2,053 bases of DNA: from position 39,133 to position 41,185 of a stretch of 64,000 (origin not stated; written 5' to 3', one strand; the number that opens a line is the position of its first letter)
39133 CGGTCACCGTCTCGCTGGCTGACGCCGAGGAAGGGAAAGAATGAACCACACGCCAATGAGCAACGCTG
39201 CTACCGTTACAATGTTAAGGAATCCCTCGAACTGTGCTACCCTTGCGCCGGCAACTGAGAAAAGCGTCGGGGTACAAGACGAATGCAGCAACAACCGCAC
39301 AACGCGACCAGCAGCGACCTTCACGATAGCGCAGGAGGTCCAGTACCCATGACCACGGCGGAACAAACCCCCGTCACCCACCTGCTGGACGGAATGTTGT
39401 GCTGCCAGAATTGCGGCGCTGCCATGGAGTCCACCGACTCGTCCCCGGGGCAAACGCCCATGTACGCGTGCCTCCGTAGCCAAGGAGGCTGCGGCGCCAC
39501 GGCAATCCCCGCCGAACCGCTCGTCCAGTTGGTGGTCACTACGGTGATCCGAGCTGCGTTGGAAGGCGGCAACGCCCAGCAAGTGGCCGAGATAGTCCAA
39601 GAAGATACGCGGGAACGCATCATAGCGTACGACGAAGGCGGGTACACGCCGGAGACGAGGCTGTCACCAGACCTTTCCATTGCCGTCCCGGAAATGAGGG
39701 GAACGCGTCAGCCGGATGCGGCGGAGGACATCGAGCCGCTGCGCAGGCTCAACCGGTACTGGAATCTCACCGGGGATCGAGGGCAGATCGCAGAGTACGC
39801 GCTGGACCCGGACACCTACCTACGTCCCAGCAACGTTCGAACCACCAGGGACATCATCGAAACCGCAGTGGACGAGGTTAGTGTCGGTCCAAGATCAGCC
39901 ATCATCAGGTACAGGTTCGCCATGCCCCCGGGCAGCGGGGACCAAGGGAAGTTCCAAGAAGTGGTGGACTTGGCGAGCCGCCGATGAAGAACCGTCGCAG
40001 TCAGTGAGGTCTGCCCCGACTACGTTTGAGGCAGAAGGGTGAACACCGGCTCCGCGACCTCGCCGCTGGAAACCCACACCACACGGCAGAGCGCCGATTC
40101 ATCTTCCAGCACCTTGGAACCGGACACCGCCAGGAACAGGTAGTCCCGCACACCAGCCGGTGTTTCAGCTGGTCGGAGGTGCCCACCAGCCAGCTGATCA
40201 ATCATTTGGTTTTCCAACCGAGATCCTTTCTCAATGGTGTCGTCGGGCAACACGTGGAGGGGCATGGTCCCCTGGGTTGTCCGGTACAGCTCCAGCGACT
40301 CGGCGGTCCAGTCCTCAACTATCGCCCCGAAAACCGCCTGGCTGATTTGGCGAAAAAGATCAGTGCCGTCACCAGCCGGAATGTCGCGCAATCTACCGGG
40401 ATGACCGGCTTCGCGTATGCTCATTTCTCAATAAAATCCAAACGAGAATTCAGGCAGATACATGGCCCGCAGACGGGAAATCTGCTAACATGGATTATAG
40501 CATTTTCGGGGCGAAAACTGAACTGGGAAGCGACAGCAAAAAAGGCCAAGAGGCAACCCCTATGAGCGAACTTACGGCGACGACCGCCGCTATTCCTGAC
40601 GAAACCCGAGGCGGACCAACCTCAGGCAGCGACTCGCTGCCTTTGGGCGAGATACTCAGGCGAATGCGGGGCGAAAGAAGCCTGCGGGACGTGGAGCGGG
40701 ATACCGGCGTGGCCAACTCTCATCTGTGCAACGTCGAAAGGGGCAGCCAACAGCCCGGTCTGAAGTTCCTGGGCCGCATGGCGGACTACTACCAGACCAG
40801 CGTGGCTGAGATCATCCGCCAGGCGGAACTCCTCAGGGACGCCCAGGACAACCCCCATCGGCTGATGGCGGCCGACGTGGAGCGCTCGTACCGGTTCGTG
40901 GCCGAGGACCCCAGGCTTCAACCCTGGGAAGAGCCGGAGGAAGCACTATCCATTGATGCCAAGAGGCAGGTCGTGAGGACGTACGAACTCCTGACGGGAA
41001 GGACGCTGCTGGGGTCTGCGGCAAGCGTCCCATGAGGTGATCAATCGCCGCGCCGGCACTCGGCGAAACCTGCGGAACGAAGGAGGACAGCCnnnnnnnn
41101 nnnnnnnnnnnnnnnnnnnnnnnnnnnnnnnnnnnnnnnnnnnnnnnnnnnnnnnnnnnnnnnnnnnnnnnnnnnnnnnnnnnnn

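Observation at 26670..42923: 15.7 kb serine-recombinase island splits a phosphoribosyltransferase gene; excision would restore it in frame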

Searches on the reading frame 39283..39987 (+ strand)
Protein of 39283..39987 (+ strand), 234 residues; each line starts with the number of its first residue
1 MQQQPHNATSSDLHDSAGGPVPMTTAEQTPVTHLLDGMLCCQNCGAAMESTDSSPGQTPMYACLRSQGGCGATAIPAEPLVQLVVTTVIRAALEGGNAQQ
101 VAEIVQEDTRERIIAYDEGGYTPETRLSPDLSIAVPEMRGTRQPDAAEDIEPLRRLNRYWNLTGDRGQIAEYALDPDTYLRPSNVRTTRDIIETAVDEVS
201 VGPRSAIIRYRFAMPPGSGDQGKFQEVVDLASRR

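Call 7: search_protein_families(library=pfam, proteins=[window:39283-39987:+], max_evalue=0.01)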
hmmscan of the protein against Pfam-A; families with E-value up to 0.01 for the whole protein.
window:39283-39987:+ (234 aa): 1 family
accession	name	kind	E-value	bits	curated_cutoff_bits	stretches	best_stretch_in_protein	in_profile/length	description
PF13408.12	Zn_ribbon_recom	-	1.2e-06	29.3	25.3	1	34-88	1-57/58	Recombinase zinc beta ribbon domain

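Call 9: search_protein_families(library=ncbifam, proteins=[window:39283-39987:+], max_evalue=0.01)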
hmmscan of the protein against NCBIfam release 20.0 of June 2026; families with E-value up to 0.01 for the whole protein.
window:39283-39987:+ (234 aa): 0 families

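Call 10: search_protein_families(library=phrogs, proteins=[window:39283-39987:+], max_evalue=0.01)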
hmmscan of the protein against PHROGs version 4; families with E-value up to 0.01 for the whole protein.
window:39283-39987:+ (234 aa): 1 family
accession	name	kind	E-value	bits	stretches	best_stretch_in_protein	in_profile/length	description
phrog_95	-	integration and excision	0.00025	20.8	1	31-98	369-443/651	integrase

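Call 34: search_protein_families(library=padloc, proteins=[window:39283-39987:+], max_evalue=0.01)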
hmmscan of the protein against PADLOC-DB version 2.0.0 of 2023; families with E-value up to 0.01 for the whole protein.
window:39283-39987:+ (234 aa): 0 families

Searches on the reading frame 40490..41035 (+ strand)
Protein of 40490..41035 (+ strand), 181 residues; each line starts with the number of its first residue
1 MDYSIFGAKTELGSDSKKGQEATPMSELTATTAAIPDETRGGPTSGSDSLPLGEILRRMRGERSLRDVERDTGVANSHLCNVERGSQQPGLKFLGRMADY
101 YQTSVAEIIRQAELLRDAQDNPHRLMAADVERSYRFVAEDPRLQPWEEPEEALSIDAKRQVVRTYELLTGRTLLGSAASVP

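Call 7: search_protein_families(library=pfam, proteins=[window:40490-41035:+], max_evalue=0.01)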
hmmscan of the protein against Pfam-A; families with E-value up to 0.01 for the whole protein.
window:40490-41035:+ (181 aa): 2 families
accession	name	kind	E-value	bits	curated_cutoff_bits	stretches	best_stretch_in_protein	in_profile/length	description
PF13560.12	HTH_31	-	1.1e-07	32.5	27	1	52-107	2-60/64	Helix-turn-helix domain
PF01381.28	HTH_3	-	0.00027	21.3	23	1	59-108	4-55/55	Helix-turn-helix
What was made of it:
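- Checked: The XRE-type HTH protein is at 40490-41035 (call 7).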

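Call 9: search_protein_families(library=ncbifam, proteins=[window:40490-41035:+], max_evalue=0.01)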
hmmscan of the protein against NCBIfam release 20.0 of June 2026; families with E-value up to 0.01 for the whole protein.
window:40490-41035:+ (181 aa): 3 families
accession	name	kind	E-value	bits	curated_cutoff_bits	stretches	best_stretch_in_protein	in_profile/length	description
NF006015.0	PRK08154.1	subfamily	0.0004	19.6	204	1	51-113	30-94/314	anaerobic benzoate catabolism transcriptional regulator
NF041677.1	trans_regClgR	equivalog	0.0014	18.6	170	1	52-114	9-73/113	transcriptional regulator ClgR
NF046032.1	TransRegSlrRBacil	equivalog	0.0062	16.6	250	1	57-115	9-68/149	HTH-type transcriptional regulator SlrR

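Call 10: search_protein_families(library=phrogs, proteins=[window:40490-41035:+], max_evalue=0.01)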
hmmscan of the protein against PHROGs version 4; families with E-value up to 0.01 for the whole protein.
window:40490-41035:+ (181 aa): 2 families
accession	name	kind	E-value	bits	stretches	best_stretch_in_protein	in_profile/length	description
phrog_8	-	transcription regulation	0.00014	22.5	1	53-109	78-136/346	transcriptional regulator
phrog_3037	-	transcription regulation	0.0024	18.7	1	54-105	20-71/189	transcriptional repressor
